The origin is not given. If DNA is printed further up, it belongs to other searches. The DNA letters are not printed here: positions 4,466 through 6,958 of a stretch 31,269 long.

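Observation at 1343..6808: Uncharacterised four-gene glycyl-radical-enzyme operon: URO-D-fold protein - Cys-type sulfatase - PFL2-class activase - divergent 730-aa GRE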

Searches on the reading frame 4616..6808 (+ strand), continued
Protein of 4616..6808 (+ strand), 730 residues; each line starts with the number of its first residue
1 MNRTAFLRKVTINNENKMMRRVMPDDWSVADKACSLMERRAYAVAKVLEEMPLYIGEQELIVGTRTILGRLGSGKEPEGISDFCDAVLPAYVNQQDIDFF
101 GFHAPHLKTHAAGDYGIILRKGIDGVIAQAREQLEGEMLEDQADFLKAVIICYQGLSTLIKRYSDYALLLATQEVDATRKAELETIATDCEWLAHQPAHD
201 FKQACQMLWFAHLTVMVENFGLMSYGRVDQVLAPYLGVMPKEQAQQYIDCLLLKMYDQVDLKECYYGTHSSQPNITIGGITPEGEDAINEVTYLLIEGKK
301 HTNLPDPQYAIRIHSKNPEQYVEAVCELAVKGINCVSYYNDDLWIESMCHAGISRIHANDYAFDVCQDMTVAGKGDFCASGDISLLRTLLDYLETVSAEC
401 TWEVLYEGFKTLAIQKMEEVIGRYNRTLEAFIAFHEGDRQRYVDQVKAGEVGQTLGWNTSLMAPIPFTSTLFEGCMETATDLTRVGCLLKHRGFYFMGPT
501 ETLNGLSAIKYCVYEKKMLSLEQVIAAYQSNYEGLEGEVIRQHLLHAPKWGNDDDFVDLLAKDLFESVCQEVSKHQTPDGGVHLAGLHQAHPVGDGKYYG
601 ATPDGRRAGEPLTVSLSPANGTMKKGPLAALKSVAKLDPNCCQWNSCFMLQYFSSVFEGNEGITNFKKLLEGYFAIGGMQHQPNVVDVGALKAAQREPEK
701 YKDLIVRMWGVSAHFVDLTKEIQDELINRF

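Call 15: find_related_loci(query=A1, collection=genome_contigs, flank=10000)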
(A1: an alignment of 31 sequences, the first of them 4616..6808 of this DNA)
Query A1 (730 aa) in genome_contigs; peptide patterns used: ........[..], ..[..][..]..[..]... (x = any residue, [..] = any of these).
164 stretches matched a pattern; 86 encode a relative of the query (tblastn E <= 1e-3); the best 80 are kept; 76 distinct loci.
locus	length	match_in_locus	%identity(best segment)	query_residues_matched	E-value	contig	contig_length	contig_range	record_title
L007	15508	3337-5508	48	1-730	0e+0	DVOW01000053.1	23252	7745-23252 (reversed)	MAG TPA_asm: Candidatus Merdivicinus intestinigallinarum isolate ChiBcec18-2170 ChiBcec18__C67885_L23252_SRR6323127, who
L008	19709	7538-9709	46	1-730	0e+0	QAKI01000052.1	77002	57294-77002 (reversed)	MAG: Subdoligranulum variabile isolate CIM:MAG 1127 contig_9407, whole genome shotgun sequence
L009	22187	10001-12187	46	3-730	0e+0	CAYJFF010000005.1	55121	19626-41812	MAG TPA_asm: uncultured Oscillospiraceae bacterium isolate ERP123703_co2_270 genome assembly, contig: NODE_258_length_55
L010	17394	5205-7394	46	1-730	0e+0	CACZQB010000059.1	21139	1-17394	MAG: Ruminococcaceae bacterium isolate RUG12846 genome assembly, contig: RUG12846_asm_59, whole genome shotgun sequence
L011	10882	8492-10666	46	1-730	0e+0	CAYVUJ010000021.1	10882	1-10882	MAG TPA_asm: uncultured Lachnospiraceae bacterium isolate SRP199465_co2_688 genome assembly, contig: NODE_19080_length_1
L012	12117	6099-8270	47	1-730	0e+0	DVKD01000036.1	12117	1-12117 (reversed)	MAG TPA_asm: Candidatus Merdivicinus faecavium isolate CHK186-19003 CHK186__C169500_L12117_ERR3414581, whole genome shot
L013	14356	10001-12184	46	3-730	0e+0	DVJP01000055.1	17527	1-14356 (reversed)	MAG TPA_asm: Candidatus Merdivicinus excrementipullorum isolate CHK199-13235 CHK199__C228845_L17527_ERR3414594, whole ge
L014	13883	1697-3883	45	1-730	0e+0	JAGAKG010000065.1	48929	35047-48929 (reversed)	MAG: Clostridia bacterium isolate RGIG8519 Water_deer_Cecum-2__c509354, whole genome shotgun sequence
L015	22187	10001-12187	46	1-730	0e+0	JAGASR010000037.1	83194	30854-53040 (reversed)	MAG: Clostridia bacterium isolate RGIG8738 Water_deer_Colon-4__c355540, whole genome shotgun sequence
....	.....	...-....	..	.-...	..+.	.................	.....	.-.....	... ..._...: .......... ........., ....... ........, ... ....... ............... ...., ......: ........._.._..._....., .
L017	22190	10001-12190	45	1-730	0e+0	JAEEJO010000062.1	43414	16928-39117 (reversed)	MAG: Clostridiales bacterium isolate Tb.RUG.171 k141_9642059_flag=0_multi=28.9974_len=43414, whole genome shotgun sequen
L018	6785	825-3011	45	1-730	0e+0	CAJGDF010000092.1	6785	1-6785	MAG: uncultured Clostridia bacterium isolate MAG48 genome assembly, contig: k141_4862634_length_6785_cov_10.0000, whole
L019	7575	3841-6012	46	1-730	0e+0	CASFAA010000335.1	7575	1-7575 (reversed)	uncultured Oscillospiraceae bacterium isolate CO.O36.metabat-bins.311 genome assembly, contig: CO.O36.metabat-bins.311.f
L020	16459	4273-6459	45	1-730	0e+0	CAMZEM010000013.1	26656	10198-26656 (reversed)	MAG TPA_asm: uncultured Clostridia bacterium isolate SRR10912533_bin.8_metaWRAP_v1.3_MAG genome assembly, contig: ERZ142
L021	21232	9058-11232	45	1-730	0e+0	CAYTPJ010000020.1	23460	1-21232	MAG TPA_asm: uncultured Oscillospiraceae bacterium isolate SRP335695_co1_88 genome assembly, contig: NODE_929_length_234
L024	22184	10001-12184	44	3-730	0e+0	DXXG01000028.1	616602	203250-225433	MAG TPA_asm: Clostridiales bacterium isolate HRGM_Genome_3705 HRGM_Genome_3705_28, whole genome shotgun sequence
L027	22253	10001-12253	43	1-730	0e+0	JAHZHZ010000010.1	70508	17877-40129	MAG: Clostridiales bacterium isolate HRGM_Genome_3373 HRGM_Genome_3373_10, whole genome shotgun sequence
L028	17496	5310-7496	44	1-730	0e+0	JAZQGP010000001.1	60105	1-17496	MAG: Eubacteriales bacterium isolate T1900044630_TS20190096.MAGScoT_cleanbin_000008 SGB_1022_k141_790253, whole genome s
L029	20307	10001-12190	44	1-730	0e+0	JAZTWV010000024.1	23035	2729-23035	MAG: Candidatus Flemingiibacterium sp. isolate T1900045332_YK20190021.MAGScoT_cleanbin_000022 SGB_6539_k141_251500, whol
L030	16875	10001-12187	44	1-730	0e+0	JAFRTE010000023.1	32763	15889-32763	MAG: Clostridia bacterium isolate RGIG2778 Goat_Omasum-6__c326106, whole genome shotgun sequence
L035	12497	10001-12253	42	2-730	0e+0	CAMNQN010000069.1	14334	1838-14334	MAG: uncultured Lachnospiraceae bacterium isolate SRR19792994_bin.31_metawrap_v1.3_MAG genome assembly, contig: ERZ12290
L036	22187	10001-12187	44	1-730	0e+0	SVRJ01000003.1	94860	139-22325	MAG: Oscillospiraceae bacterium isolate SIG640 NODE_1088_length_94860_cov_1.630625, whole genome shotgun sequence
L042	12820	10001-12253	41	1-730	0e+0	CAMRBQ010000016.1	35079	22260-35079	MAG TPA_asm: uncultured Spirochaetia bacterium isolate ERR3140043_bin.3_metaWRAP_v1.3_MAG genome assembly, contig: ERZ47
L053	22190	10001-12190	44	1-730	0e+0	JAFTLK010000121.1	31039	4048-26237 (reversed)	MAG: Clostridia bacterium isolate RGIG3925 Roe_deer_Cecum-3__c171096, whole genome shotgun sequence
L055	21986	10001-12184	42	3-730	0e+0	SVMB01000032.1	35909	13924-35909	MAG: Oscillospiraceae bacterium isolate SIG502 NODE_25220_length_35909_cov_2.116064, whole genome shotgun sequence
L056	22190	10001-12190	40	3-730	1e-172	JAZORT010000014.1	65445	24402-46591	MAG: Eubacteriales bacterium isolate T1900045550_YK20190244.MAGScoT_cleanbin_000079 SGB_7875_k141_1319550, whole genome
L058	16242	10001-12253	41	1-730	0e+0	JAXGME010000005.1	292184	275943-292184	MAG: Christensenellales bacterium isolate AnMBR.bin225 bin225_5, whole genome shotgun sequence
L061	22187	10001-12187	46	1-730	0e+0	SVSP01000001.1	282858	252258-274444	MAG: Oscillospiraceae bacterium isolate SIG672 NODE_356_length_282858_cov_2.184108, whole genome shotgun sequence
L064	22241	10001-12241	45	3-730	0e+0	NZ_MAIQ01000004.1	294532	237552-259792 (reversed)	Christensenella intestinihominis strain AF73-05CM02 AF73-05CM02.Scaf4, whole genome shotgun sequence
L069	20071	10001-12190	46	1-730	0e+0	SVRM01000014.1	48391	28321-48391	MAG: Oscillospiraceae bacterium isolate SIG643 NODE_16683_length_48391_cov_2.475675, whole genome shotgun sequence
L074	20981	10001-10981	46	401-729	5e-87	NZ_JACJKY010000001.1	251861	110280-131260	Merdimmobilis hominis strain An559 An559_contig-110_0, whole genome shotgun sequence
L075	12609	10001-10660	54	511-730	7e-72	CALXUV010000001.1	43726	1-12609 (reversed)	MAG: uncultured Clostridia bacterium isolate E41__bin104 genome assembly, contig: E41__k127_1945160, whole genome shotgu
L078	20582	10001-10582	53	540-730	6e-60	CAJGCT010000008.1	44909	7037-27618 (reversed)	MAG: uncultured Clostridia bacterium isolate MAG28 genome assembly, contig: k141_8612181_length_44909_cov_10.6434, whole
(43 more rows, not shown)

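Call 20: search_protein_families(library=pfam, proteins=[L015:6404-7933:+, L021:6930-8120:+, L058:2724-3446:+, L004:301-1461:+, L002:79-837:+, L042:5206-6294:+, L027:6304-7833:+, L035:1641-2603:+, L053:6332-8497:-, L017:12219-13913:+], max_evalue=0.00001)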
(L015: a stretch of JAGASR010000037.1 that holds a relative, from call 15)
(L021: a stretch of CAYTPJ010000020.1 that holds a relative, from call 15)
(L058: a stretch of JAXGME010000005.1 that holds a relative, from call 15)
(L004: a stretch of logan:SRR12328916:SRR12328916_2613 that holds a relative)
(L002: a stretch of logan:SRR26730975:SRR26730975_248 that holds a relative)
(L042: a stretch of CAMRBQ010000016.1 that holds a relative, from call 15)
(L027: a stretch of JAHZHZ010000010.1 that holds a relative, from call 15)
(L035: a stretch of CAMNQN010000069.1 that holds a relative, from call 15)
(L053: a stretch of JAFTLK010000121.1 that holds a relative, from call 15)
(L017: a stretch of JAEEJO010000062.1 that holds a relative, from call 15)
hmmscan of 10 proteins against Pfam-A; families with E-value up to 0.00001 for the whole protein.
L015:6404-7933:+ (509 aa): 2 families
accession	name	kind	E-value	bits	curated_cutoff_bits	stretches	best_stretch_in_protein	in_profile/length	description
PF00370.27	FGGY_N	-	1.8e-48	165.7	28.8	1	3-249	1-245/245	FGGY family of carbohydrate kinases, N-terminal domain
PF02782.22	FGGY_C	-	2.8e-28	99.5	27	1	259-455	2-197/198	FGGY family of carbohydrate kinases, C-terminal domain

L021:6930-8120:+ (396 aa): 3 families
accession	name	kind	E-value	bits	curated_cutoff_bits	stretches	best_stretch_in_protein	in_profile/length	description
PF00465.25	Fe-ADH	-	1.3e-38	132.7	31.3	1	9-184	1-168/168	Iron-containing alcohol dehydrogenase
PF25137.1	ADH_Fe_C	-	7.2e-27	94.8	27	1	195-395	1-193/194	Fe-containing alcohol dehydrogenase family, C-terminal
PF13685.12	Fe-ADH_2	-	1.7e-09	38.3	28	1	16-109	4-95/149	Iron-containing alcohol dehydrogenase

L058:2724-3446:+ (240 aa): 2 families
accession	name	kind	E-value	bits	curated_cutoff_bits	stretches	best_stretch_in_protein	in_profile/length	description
PF07702.18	UTRA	-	1.4e-28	99.9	23.8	1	91-228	2-140/141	UTRA domain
PF00392.27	GntR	-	1e-19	70.4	27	1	7-69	2-64/64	Bacterial regulatory proteins, gntR family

L004:301-1461:+ (386 aa): 1 family
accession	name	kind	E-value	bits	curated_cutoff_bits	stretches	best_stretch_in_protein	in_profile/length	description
PF02653.21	BPD_transp_2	-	1.2e-35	123.4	26.8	1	49-375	2-269/269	Branched-chain amino acid transport system / permease component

L002:79-837:+ (252 aa): 1 family
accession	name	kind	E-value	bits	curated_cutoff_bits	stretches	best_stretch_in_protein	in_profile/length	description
PF01791.15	DeoC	-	5.5e-12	46.2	23.8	1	40-218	21-212/229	DeoC/LacD family aldolase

L042:5206-6294:+ (362 aa): 2 families
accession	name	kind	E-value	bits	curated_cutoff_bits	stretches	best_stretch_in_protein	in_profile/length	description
PF13407.12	Peripla_BP_4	-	6.5e-49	167.2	35.1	1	37-294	1-254/258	Periplasmic binding protein domain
PF00532.27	Peripla_BP_1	-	4.5e-07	30.1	22.2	1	59-253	26-213/281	Periplasmic binding proteins and sugar binding domain of LacI family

L027:6304-7833:+ (509 aa): 3 families
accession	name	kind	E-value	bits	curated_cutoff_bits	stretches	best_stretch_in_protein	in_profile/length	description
PF00005.33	ABC_tran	-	4e-55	186.6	25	2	22-173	1-137/137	ABC transporter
PF13304.12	AAA_21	-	9.1e-09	36.2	27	0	34-54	1-21/304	AAA domain, putative AbiEii toxin, Type IV TA system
PF09818.15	ABC_ATPase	-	9.1e-06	25.3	23.2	0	28-66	76-114/283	P-loop domain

L035:1641-2603:+ (320 aa): 2 families
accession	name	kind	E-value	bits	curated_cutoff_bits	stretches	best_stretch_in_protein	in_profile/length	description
PF13407.12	Peripla_BP_4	-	2.4e-24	86.7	35.1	1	58-301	8-252/258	Periplasmic binding protein domain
PF00532.27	Peripla_BP_1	-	9.2e-08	32.3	22.2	1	57-264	10-214/281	Periplasmic binding proteins and sugar binding domain of LacI family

L053:6332-8497:- (721 aa): 4 families
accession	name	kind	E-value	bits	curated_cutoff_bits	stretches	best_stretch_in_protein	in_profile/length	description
PF17389.8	Bac_rhamnosid6H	-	1.6e-70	238.6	24.5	1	314-633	3-336/339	Bacterial alpha-L-rhamnosidase 6 hairpin glycosidase domain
PF08531.16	Bac_rhamnosid_N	-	1.2e-17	64.7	25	1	35-196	5-165/172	Alpha-L-rhamnosidase N-terminal domain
PF17390.7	Bac_rhamnosid_C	-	6.7e-13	48.7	22.1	1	638-699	1-62/78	Bacterial alpha-L-rhamnosidase C-terminal domain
PF05592.18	Bac_rhamnosid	-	2.1e-08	34.4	22.2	1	215-302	6-91/102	Bacterial alpha-L-rhamnosidase concanavalin-like domain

L017:12219-13913:+ (564 aa): 3 families
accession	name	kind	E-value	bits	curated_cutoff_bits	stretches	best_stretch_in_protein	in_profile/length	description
PF13382.11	Adenine_deam_C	-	8.9e-62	207.9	27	1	390-556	2-168/169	Adenine deaminase C-terminal domain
PF01979.26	Amidohydro_1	-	1.6e-38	133.3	25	1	51-334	1-345/345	Amidohydrolase family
PF07969.17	Amidohydro_3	-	3.6e-12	47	29.7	0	279-334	406-471/472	Amidohydrolase family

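Call 21: search_protein_families(library=pfam, proteins=[L064:14609-16258:+, L028:14828-15649:-, L055:3825-5741:-, L009:7580-9124:+, L074:11996-13297:+, L005:7573-7872:-, L024:6492-8180:+, L030:7620-9017:+, L075:3487-5337:-, L061:8000-9000:+], max_evalue=0.00001)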
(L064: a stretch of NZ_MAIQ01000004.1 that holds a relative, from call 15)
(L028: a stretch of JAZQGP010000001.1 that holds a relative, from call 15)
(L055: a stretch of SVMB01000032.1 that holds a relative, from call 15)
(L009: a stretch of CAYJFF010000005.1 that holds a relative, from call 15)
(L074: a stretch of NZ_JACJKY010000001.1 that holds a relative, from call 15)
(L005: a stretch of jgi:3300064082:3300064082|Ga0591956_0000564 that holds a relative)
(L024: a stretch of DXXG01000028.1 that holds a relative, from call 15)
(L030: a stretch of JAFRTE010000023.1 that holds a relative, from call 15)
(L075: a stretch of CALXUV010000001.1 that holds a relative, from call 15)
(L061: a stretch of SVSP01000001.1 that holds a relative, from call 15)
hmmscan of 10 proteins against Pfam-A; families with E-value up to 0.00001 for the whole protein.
L064:14609-16258:+ (549 aa): 3 families
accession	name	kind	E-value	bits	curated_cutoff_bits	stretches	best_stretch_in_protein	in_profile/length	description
PF00072.30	Response_reg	-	8.3e-27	94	30.2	1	37-149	1-110/111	Response regulator receiver domain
PF00165.29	HTH_AraC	-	6.1e-22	77.7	26.6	2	451-492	1-42/42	Bacterial regulatory helix-turn-helix proteins, AraC family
PF12833.13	HTH_18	-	7.1e-20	71.5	33.6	1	465-542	2-78/80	Helix-turn-helix domain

L028:14828-15649:- (273 aa): 2 families
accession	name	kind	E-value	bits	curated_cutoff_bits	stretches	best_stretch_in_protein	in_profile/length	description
PF12833.13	HTH_18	-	5.8e-20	71.8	33.6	1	190-265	2-77/80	Helix-turn-helix domain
PF00165.29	HTH_AraC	-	2.2e-17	63.1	26.6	2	234-265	10-40/42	Bacterial regulatory helix-turn-helix proteins, AraC family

L055:3825-5741:- (638 aa): 1 family
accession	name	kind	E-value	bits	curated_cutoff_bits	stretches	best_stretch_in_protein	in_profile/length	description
PF02065.24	Melibiase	-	1.5e-26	93.6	27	1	222-465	20-261/347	Melibiase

L009:7580-9124:+ (514 aa): 3 families
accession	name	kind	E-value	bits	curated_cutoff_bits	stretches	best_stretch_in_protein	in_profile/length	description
PF00884.28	Sulfatase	-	8.2e-50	170.2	25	1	5-359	1-299/301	Sulfatase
PF16347.10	SGSH_C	-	1.5e-20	74.4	29.3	1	310-454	1-151/154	N-sulphoglucosamine sulphohydrolase, C-terminal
PF01663.27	Phosphodiest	-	2.1e-10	41.2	23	1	29-310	19-224/342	Type I phosphodiesterase / nucleotide pyrophosphatase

L074:11996-13297:+ (433 aa): 2 families
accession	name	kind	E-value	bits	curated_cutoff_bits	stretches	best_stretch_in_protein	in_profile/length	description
PF01120.23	Alpha_L_fucos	-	5.8e-92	309.2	25.2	1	11-337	25-345/345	Alpha-L-fucosidase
PF14871.12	GHL6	-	1.4e-07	32.2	35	1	63-151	1-85/132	Hypothetical glycosyl hydrolase 6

L005:7573-7872:- (99 aa): 1 family
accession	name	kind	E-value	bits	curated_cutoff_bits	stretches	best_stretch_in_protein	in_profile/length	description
PF07876.18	Dabb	-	5.2e-19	69.2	25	1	2-94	1-93/96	Stress responsive A/B Barrel Domain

L024:6492-8180:+ (562 aa): 4 families
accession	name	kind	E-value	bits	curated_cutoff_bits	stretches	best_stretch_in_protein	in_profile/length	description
PF12831.13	FAD_oxidored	-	3.9e-83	280.5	27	1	10-409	2-416/416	FAD dependent oxidoreductase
PF13450.12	NAD_binding_8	-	1.2e-07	32.3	21.9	1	12-49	1-38/68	NAD(P)-binding Rossmann-like domain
PF01266.30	DAO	-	6e-07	29.7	27.9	1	10-58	2-52/353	FAD dependent oxidoreductase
PF00890.30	FAD_binding_2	-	7.8e-06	25.8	20.4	1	12-46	4-38/414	FAD binding domain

L030:7620-9017:+ (465 aa): 0 families

L075:3487-5337:- (616 aa): 1 family
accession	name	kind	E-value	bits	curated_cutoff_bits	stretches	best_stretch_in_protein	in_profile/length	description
PF07940.18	Hepar_II_III_C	-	1e-08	35.4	24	1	407-545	22-166/237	Heparinase II/III-like, C-terminal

L061:8000-9000:+ (333 aa): 1 family
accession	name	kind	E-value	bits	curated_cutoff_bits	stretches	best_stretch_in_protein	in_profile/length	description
PF01208.23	URO-D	-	1.9e-13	50.6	23.9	1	132-323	154-345/346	Uroporphyrinogen decarboxylase (URO-D)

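Call 37: search_protein_families(library=pfam, proteins=[L009:15184-17475:+, L009:18945-20786:+, L009:3022-5160:+, L055:12232-13506:+], max_evalue=0.0001)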
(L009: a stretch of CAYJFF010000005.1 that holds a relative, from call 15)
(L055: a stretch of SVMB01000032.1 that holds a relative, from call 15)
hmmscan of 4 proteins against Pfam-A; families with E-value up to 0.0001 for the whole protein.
L009:15184-17475:+ (763 aa): 3 families
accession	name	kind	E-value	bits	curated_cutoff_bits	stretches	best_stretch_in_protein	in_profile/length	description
PF22124.2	Glyco_hydro_95_cat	-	3.9e-144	481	27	1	276-683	2-408/408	Glycosyl hydrolase family 95 catalytic domain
PF14498.12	Glyco_hyd_65N_2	-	4.2e-51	174.7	27.7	1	6-249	1-231/234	Glycosyl hydrolase family 65, N-terminal domain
PF21307.2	Glyco_hydro_95_C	-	1.1e-12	48.7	27.6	1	685-755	1-70/94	Glycoside hydrolase family 95, C-terminal domain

L009:18945-20786:+ (613 aa): 3 families
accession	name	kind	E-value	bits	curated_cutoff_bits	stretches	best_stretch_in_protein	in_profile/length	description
PF10566.15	Glyco_hydro_97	-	7.8e-57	193.2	32.5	1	246-511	1-275/275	Glycoside hydrolase 97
PF14508.12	GH97_N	-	5.1e-47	160.7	25.3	1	4-241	1-229/229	Glycosyl-hydrolase 97 N-terminal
PF14509.12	GH97_C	-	7.3e-30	103.5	25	1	514-611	1-96/97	Glycosyl-hydrolase 97 C-terminal, oligomerisation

L009:3022-5160:+ (712 aa): 2 families
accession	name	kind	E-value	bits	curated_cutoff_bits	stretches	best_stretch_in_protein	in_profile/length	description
PF12833.13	HTH_18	-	9.7e-22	77.5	33.6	1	607-684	1-78/80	Helix-turn-helix domain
PF00165.29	HTH_AraC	-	1.8e-15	57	26.6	1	647-684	2-41/42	Bacterial regulatory helix-turn-helix proteins, AraC family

L055:12232-13506:+ (424 aa): 1 family
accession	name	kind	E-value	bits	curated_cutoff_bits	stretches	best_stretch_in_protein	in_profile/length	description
PF00295.23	Glyco_hydro_28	-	4.8e-06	26.3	22.9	1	182-266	96-170/324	Glycosyl hydrolases family 28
